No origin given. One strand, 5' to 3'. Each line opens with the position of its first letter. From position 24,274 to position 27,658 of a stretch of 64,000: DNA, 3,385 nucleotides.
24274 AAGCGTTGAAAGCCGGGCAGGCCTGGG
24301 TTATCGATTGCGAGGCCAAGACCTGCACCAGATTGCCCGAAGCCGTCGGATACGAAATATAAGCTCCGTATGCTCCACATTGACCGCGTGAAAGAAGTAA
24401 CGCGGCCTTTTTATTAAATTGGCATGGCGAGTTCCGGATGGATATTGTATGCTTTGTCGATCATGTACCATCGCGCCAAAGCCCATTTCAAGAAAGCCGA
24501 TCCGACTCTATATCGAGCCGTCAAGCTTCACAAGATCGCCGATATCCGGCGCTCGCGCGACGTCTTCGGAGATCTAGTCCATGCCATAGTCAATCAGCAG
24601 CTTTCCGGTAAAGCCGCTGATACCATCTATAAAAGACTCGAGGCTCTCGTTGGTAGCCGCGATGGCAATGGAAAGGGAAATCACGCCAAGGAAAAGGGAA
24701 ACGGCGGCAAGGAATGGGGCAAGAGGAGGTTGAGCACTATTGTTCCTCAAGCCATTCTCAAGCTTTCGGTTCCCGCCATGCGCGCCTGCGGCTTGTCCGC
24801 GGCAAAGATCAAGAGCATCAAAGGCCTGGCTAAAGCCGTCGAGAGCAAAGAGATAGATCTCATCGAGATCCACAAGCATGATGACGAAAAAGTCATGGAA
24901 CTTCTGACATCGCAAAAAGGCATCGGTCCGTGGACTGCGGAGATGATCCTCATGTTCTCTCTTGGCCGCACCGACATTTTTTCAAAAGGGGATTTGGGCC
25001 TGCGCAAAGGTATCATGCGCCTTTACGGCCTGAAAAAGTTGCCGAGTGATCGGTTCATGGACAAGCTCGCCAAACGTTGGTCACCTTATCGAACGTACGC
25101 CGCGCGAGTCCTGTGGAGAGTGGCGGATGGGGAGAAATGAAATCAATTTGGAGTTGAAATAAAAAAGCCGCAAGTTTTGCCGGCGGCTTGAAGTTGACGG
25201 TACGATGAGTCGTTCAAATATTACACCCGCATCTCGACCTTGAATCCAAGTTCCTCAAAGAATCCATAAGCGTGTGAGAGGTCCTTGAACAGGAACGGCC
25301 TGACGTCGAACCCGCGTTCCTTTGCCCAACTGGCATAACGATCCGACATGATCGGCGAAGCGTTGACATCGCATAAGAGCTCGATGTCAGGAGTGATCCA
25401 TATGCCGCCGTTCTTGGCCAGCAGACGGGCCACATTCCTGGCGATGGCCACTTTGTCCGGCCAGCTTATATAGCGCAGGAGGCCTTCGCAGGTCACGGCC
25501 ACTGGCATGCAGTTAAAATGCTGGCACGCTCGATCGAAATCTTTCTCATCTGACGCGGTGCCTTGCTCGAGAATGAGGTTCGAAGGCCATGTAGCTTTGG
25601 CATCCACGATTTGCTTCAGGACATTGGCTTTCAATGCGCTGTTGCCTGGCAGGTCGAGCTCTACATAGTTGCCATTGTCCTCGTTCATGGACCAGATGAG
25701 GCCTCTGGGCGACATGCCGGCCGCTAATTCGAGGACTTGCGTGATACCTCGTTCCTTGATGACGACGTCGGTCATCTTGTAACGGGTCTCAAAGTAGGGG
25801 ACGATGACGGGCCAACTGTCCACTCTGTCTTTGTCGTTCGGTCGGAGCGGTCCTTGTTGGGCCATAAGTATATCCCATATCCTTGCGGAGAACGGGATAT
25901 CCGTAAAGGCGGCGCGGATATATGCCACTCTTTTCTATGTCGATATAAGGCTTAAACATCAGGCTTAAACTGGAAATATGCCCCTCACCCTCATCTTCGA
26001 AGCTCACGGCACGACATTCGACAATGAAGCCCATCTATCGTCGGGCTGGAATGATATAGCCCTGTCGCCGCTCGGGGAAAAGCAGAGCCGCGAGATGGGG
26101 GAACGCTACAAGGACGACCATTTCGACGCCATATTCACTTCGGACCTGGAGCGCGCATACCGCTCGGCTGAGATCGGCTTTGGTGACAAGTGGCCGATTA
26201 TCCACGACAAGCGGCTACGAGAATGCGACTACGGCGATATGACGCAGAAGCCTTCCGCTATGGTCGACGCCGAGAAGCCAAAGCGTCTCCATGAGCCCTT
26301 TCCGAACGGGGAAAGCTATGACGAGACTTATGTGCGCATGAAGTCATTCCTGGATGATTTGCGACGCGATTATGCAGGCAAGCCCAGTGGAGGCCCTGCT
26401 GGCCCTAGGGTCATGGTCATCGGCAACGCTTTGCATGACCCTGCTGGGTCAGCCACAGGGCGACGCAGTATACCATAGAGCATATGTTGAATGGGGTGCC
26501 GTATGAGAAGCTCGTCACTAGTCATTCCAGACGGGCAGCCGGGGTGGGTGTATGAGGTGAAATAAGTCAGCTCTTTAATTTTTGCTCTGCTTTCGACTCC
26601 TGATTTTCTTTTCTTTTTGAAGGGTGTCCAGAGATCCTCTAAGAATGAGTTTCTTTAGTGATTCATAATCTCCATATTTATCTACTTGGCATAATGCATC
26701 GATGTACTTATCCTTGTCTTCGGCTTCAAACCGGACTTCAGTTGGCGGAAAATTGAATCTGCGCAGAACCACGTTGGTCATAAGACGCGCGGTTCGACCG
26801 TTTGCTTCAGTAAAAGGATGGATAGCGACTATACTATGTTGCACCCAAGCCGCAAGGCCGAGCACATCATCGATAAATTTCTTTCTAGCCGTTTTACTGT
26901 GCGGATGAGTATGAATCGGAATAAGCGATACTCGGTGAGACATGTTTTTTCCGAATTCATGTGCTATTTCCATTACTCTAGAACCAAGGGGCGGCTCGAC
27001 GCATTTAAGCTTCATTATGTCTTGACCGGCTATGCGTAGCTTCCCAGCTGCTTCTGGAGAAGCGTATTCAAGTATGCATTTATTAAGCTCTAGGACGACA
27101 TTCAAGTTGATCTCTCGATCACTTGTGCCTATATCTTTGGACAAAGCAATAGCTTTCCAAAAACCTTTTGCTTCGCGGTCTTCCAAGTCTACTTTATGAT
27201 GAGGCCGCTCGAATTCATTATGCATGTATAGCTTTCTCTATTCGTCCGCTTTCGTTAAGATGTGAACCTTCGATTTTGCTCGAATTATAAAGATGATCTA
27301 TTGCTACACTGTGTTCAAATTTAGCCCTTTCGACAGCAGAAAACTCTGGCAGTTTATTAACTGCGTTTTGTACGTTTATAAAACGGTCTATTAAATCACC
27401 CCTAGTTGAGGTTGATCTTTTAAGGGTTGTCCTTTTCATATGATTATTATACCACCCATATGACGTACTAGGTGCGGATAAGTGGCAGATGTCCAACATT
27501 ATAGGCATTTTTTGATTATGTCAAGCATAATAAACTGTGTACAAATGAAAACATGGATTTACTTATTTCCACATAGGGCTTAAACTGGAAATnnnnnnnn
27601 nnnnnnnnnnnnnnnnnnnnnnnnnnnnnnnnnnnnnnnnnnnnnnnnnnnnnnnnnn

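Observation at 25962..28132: Fic toxin plus inhibitory-helix partner inserted between two direct copies of a histidine-phosphatase gene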

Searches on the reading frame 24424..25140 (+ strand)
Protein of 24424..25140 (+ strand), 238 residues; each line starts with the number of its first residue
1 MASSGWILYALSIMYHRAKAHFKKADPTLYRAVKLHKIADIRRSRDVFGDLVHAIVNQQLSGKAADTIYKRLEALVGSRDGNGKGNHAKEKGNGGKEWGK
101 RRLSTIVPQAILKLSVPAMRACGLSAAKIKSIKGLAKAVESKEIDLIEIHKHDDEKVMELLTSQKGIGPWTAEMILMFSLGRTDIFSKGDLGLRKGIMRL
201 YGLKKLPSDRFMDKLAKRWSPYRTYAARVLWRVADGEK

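Call 4: search_protein_families(library=pfam, proteins=[window:24424-25140:+], max_evalue=0.01)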
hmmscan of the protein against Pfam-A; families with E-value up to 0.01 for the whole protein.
window:24424-25140:+ (238 aa): 1 family
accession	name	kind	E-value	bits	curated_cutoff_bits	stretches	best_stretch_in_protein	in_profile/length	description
PF00730.31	HhH-GPD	-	2e-13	51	26.2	1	52-220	1-107/108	HhH-GPD superfamily base excision DNA repair protein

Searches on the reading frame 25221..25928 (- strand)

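Call 4: search_protein_families(library=pfam, proteins=[window:25221-25928:-], max_evalue=0.01)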
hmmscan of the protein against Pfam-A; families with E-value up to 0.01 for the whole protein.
window:25221-25928:- (235 aa): 1 family
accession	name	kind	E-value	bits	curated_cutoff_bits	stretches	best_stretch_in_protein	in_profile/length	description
PF04072.20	LCM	-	4.2e-05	23.9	22.3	1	31-159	50-179/187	Leucine carboxyl methyltransferase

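Call 7: search_protein_families(library=ncbifam, proteins=[window:25221-25928:-], max_evalue=0.01)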
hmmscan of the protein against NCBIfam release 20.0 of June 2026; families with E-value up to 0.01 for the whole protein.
window:25221-25928:- (235 aa): 1 family
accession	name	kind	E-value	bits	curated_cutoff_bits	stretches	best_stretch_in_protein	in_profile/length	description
TIGR00027.1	mthyl_TIGR00027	subfamily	0.00048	19.6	93.55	1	29-230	44-243/259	SAM-dependent methyltransferase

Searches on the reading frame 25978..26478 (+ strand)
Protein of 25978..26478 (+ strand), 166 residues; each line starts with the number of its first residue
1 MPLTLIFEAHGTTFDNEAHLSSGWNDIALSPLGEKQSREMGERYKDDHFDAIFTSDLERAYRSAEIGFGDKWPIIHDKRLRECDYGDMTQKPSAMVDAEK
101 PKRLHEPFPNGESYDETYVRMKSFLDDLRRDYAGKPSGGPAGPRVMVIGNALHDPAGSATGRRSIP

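Call 4: search_protein_families(library=pfam, proteins=[window:25978-26478:+], max_evalue=0.01)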
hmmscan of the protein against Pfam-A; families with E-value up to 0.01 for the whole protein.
window:25978-26478:+ (166 aa): 1 family
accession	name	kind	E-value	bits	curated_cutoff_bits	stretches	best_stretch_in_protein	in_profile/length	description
PF00300.27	His_Phos_1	-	6.6e-27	94.9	21.7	1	10-135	6-140/194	Histidine phosphatase superfamily (branch 1)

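Call 34: find_encoding_contigs(protein=window:25978-26475:+, flank=5000, max_places=10)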
Protein window:25978-26475:+ (166 aa): no gene with exactly this product is on record in the collection.

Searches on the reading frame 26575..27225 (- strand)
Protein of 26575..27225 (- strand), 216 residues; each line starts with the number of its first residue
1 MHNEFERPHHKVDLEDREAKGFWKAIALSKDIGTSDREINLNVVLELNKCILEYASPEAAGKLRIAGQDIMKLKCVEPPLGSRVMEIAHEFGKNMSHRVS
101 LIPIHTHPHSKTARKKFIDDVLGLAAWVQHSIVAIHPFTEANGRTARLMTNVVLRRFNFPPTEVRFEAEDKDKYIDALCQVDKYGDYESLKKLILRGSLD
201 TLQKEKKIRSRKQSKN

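Call 4: search_protein_families(library=pfam, proteins=[window:26575-27225:-], max_evalue=0.01)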
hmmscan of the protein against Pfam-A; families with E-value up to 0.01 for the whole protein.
window:26575-27225:- (216 aa): 1 family
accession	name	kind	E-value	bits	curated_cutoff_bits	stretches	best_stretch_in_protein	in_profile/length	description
PF02661.23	Fic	-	2e-09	38.6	24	1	119-154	58-93/93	Fic/DOC family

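Call 7: search_protein_families(library=ncbifam, proteins=[window:26575-27225:-], max_evalue=0.01)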
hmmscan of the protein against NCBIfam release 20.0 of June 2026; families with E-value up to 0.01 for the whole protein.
window:26575-27225:- (216 aa): 6 families
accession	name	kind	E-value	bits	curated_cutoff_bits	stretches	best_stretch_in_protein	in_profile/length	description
TIGR02613.1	mob_myst_B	hypoth_equivalog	6e-09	36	124.4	1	125-191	112-182/186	mobile mystery protein B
NF041381.1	XopAC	subfamily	2.5e-07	29.8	450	1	39-164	304-421/451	XopAC/AvrAC family type III secretion system effector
NF046030.1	ProtAdlyltaseSoFic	equivalog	0.00021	20.3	550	1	129-203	186-264/361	protein adenylyltransferase Fic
TIGR01550.1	DOC_P1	subfamily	0.0012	19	38.65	1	115-158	45-88/122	type II toxin-antitoxin system death-on-curing family toxin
NF046029.1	ProtAdlyltaseNmFic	equivalog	0.0029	17.3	230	1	135-179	96-138/177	protein adenylyltransferase Fic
NF045983.1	ProtAdnltaseVbhT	equivalog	0.0083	15.3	800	0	128-207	127-201/419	type II toxin-antitoxin system protein adenylyltransferase VbhT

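Call 8: search_protein_families(library=padloc, proteins=[window:26575-27225:-], max_evalue=0.01)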
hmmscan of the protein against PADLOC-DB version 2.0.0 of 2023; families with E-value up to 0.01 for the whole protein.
window:26575-27225:- (216 aa): 9 families
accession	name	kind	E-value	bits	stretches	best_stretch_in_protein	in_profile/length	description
PDLC04839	PDC-S04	-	1.8e-13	48.6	1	13-195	33-199/205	-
PDLC03963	SoFic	-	1.7e-11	42.1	1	13-207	89-269/361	-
PDLC04838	PDC-S04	-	2e-08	32.3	1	119-196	127-200/209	-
PDLC04840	PDC-S04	-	3.8e-06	24.8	1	134-193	154-207/227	-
PDLC04966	PDC-S24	-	3.2e-05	21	1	123-164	305-346/497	-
PDLC04836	PDC-S04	-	5.1e-05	20.6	1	131-194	164-223/244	-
PDLC04841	PDC-S04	-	0.0002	19.1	1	134-196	208-266/292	-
PDLC04842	PDC-S04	-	0.00078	17.2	1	134-180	110-154/202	-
PDLC04837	PDC-S04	-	0.00087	16.6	1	134-195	163-221/234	-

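Call 9: search_solved_structures(query=window:26575-27225:-, max_evalue=1, show_alignments=3)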
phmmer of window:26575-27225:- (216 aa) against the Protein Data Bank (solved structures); distinct sequences matched with E-value up to 1: 45.
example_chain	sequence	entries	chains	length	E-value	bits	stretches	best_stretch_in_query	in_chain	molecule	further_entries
5jj6_A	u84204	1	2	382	5.2e-11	45.8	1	120-202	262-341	Adenosine monophosphate-protein transferase FICD homolog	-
5jj7_A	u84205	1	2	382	5.3e-11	45.7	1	120-202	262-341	Adenosine monophosphate-protein transferase FICD homolog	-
6zmd_B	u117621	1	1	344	2.1e-10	43.7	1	123-196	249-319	Protein adenylyltransferase FICD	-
6i7j_A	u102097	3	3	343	3.4e-09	39.8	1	123-188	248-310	Adenosine monophosphate-protein transferase FICD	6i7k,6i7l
9yz5_A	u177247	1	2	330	5.8e-09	39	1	124-187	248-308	Protein adenylyltransferase FICD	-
6i7g_A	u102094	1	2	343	6.2e-09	38.9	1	124-188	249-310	Adenosine monophosphate-protein transferase FICD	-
4u04_A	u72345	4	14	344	6.3e-09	38.9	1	124-188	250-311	Adenosine monophosphate-protein transferase FICD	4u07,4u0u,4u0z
4u0s_A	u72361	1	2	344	6.3e-09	38.9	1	124-188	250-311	Adenosine monophosphate-protein transferase FICD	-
6i7i_A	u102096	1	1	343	6.4e-09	38.9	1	124-188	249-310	Adenosine monophosphate-protein transferase FICD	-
6i7h_A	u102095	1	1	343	6.4e-09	38.9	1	124-188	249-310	Adenosine monophosphate-protein transferase FICD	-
3cuc_A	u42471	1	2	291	7.3e-09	38.7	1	121-182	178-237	Protein of unknown function with a Fic domain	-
7b7z_A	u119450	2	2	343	8.6e-08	35.2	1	123-188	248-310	Protein adenylyltransferase FICD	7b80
8uqu_A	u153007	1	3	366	0.00015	24.6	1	15-161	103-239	Fido domain-containing protein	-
6siu_A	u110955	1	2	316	0.0012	21.6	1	124-167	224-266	Protein adenylyltransferase and cysteine protease IbpA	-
3n3u_A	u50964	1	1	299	0.0013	21.6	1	124-169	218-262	Adenosine monophosphate-protein transferase ibpA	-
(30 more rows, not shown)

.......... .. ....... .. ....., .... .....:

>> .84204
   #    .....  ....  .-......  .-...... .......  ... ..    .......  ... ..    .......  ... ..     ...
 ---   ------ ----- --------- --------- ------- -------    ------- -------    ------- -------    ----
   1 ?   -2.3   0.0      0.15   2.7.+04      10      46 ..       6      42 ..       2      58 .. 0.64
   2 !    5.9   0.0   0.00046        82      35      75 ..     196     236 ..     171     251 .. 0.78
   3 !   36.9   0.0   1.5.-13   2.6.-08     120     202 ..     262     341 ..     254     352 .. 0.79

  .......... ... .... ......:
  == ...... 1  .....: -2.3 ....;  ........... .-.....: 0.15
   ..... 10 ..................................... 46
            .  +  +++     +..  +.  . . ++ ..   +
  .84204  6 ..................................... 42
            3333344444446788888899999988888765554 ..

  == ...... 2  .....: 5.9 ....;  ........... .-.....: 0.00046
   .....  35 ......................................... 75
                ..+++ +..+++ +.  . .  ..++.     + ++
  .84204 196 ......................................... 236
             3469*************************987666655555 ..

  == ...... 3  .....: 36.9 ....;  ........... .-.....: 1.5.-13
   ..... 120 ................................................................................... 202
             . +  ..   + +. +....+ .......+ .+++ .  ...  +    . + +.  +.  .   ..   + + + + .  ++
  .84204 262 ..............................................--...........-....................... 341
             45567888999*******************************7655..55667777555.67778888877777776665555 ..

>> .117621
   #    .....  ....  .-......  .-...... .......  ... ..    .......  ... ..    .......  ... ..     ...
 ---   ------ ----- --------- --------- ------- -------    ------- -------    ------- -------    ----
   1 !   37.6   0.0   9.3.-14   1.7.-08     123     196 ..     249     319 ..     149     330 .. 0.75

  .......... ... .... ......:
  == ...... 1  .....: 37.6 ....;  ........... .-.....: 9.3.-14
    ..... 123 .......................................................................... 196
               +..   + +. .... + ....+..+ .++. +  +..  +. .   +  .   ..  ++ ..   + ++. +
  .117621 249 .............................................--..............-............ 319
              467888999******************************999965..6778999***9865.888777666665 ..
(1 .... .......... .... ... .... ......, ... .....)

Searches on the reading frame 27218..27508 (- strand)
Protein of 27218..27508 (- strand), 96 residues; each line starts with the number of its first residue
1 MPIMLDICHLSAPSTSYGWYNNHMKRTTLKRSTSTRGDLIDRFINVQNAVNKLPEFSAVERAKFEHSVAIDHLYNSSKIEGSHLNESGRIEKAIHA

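Call 4: search_protein_families(library=pfam, proteins=[window:27218-27508:-], max_evalue=0.01)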
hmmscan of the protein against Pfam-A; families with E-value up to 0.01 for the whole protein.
window:27218-27508:- (96 aa): 0 families

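Call 7: search_protein_families(library=ncbifam, proteins=[window:27218-27508:-], max_evalue=0.01)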
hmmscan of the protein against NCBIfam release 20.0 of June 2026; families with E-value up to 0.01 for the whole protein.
window:27218-27508:- (96 aa): 0 families

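Call 8: search_protein_families(library=padloc, proteins=[window:27218-27508:-], max_evalue=0.01)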
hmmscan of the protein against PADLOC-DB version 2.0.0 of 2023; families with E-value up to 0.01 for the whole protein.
window:27218-27508:- (96 aa): 1 family
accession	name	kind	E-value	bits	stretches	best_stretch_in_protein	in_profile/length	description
PDLC04836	PDC-S04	-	0.0056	13.9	0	66-86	23-43/244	-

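Call 10: search_solved_structures(query=window:27218-27508:-, max_evalue=10, show_alignments=3)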
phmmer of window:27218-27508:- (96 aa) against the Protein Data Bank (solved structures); distinct sequences matched with E-value up to 10: 1.
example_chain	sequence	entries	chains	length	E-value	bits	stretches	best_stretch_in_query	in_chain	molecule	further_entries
6ppn_B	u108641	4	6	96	1.2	12.8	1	28-83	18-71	U6 snRNA-associated Sm-like protein LSm2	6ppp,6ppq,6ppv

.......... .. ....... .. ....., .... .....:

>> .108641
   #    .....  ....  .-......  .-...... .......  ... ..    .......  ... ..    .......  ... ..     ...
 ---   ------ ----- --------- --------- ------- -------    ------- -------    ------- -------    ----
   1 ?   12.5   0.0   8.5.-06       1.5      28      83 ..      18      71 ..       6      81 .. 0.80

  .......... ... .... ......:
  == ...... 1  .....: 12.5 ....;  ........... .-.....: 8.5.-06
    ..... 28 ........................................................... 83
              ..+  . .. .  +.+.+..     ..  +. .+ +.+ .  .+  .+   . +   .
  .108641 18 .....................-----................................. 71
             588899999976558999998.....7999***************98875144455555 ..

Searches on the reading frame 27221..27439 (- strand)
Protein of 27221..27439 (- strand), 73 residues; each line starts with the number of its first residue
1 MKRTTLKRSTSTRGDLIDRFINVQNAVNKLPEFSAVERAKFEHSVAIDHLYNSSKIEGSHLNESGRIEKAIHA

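Call 35: search_solved_structures(query=A1, max_evalue=10, show_alignments=4)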
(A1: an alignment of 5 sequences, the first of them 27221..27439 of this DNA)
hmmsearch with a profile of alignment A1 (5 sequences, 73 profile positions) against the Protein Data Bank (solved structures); distinct sequences matched with E-value up to 10: 16.
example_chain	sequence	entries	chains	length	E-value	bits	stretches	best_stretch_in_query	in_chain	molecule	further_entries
5apz_A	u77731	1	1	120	0.18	15.2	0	8-43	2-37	GENERAL CONTROL PROTEIN GCN4, NOR1 TCAR0761, GENERAL CONTROL PROTEIN GCN4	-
2z56_B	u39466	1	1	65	0.22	14.9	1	25-45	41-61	Tk-subtilisin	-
2z57_B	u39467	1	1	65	0.24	14.8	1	25-45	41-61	Tk-subtilisin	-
3vv2_B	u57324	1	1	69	0.34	14.3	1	25-45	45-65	PROPEPTIDE from Tk-subtilisin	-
3a3p_B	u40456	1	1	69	0.35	14.3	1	25-45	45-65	Tk-subtilisin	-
9ues_A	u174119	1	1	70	0.35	14.3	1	25-45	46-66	Tk-subtilisin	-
3a3n_B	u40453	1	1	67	0.36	14.3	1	25-45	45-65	Tk-subtilisin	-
2z2y_B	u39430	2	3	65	0.39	14.1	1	25-45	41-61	Tk-subtilisin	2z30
5apw_A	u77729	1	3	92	0.58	13.6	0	8-37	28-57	GENERAL CONTROL PROTEIN GCN4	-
2z58_B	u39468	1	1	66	0.68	13.4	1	25-45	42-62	Tk-subtilisin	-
6poo_A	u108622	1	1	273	0.7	13.3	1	6-47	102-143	BibA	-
5apx_A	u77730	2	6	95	0.77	13.2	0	8-37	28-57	GENERAL CONTROL PROTEIN GCN4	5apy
5aps_A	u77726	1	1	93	0.93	12.9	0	8-44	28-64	GENERAL CONTROL PROTEIN GCN4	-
3a3o_B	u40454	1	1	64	0.97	12.9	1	25-44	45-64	Tk-subtilisin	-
6mi3_A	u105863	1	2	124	1.8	12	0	8-34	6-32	NF-kB ESSENTIAL MODULATOR,NF-kappa-B essential modulator,NF-kB ESSENTIAL MODULATOR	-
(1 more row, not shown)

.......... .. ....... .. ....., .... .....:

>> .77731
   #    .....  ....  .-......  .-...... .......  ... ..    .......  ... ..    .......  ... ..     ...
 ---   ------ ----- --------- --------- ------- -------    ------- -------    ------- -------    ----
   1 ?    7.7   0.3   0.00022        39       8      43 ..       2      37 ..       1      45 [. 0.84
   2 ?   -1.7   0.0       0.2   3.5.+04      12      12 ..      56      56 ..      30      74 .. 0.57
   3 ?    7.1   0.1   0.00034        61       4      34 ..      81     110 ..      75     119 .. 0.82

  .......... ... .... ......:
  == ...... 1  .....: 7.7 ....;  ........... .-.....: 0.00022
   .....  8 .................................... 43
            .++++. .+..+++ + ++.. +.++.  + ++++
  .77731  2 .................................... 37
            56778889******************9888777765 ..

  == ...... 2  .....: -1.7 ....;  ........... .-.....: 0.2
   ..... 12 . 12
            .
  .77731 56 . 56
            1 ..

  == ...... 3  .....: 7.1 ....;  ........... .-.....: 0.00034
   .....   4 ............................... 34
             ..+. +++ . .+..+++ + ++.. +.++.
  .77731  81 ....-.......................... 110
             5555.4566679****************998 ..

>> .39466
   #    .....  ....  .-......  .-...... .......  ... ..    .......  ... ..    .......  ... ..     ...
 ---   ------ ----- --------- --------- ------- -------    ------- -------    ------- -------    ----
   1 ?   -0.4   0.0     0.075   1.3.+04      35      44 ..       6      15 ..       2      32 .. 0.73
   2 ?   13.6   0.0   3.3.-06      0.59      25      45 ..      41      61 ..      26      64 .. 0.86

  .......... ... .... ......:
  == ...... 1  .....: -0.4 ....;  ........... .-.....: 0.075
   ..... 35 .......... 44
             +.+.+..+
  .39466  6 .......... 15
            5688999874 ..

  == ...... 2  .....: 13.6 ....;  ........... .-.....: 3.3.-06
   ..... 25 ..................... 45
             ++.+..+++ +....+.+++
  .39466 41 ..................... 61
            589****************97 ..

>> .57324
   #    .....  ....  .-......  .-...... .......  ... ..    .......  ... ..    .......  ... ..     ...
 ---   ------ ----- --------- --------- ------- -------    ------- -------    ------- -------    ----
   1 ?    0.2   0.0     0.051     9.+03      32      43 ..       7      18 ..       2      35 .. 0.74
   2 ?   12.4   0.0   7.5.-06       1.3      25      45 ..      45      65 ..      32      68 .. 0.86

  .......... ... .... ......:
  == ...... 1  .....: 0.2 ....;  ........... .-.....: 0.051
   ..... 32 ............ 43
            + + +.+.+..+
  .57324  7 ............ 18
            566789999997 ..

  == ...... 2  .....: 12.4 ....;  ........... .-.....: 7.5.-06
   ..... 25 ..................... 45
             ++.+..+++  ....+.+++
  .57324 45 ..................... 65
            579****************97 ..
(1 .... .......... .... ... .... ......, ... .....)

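Call 52: find_homologous_proteins(query=A1, max_evalue=0.01)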
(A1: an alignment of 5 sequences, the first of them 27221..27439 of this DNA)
Query A1 (5 sequences) (73 aa, profile of the alignment): 119 proteins with E <= 0.01 among 292 candidates.
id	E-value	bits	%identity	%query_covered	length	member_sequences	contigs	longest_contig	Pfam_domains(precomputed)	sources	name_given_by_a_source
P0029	8.5e-32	127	48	100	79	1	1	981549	-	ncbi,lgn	ncbi:MAG: hypothetical protein V4519_01175 [Patescibacteria group bacterium]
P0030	1.9e-31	126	100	100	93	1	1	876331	-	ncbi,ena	-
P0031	6.3e-31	124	53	79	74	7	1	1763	-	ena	-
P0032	6.9e-30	121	47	99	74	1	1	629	-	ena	-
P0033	7.1e-30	121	49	97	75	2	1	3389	-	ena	-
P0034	1.3e-28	117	53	100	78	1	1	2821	-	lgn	-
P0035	1.1e-27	114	52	79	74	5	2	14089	-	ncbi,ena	-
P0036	1.2e-27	114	48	79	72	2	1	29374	-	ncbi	ncbi:MAG: hypothetical protein AAB652_02115 [Patescibacteria group bacterium]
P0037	1.3e-27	114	82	100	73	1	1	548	-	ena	-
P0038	1.0e-26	111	51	92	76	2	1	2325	-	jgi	jgi:hypothetical protein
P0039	1.5e-25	107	46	100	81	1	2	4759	-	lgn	-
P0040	2.3e-25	106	50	93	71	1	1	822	-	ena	-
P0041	4.3e-25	105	68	78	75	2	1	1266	-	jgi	jgi:hypothetical protein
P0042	5.5e-25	105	51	84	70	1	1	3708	-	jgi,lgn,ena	-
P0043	1.3e-24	104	51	86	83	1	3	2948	-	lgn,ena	-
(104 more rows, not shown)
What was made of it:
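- On Class I Fic (inhibitory helix in trans): That alignment retrieved 119 stand-alone clusters (call 52).
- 119 stand-alone antitoxin clusters exist (call 52).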
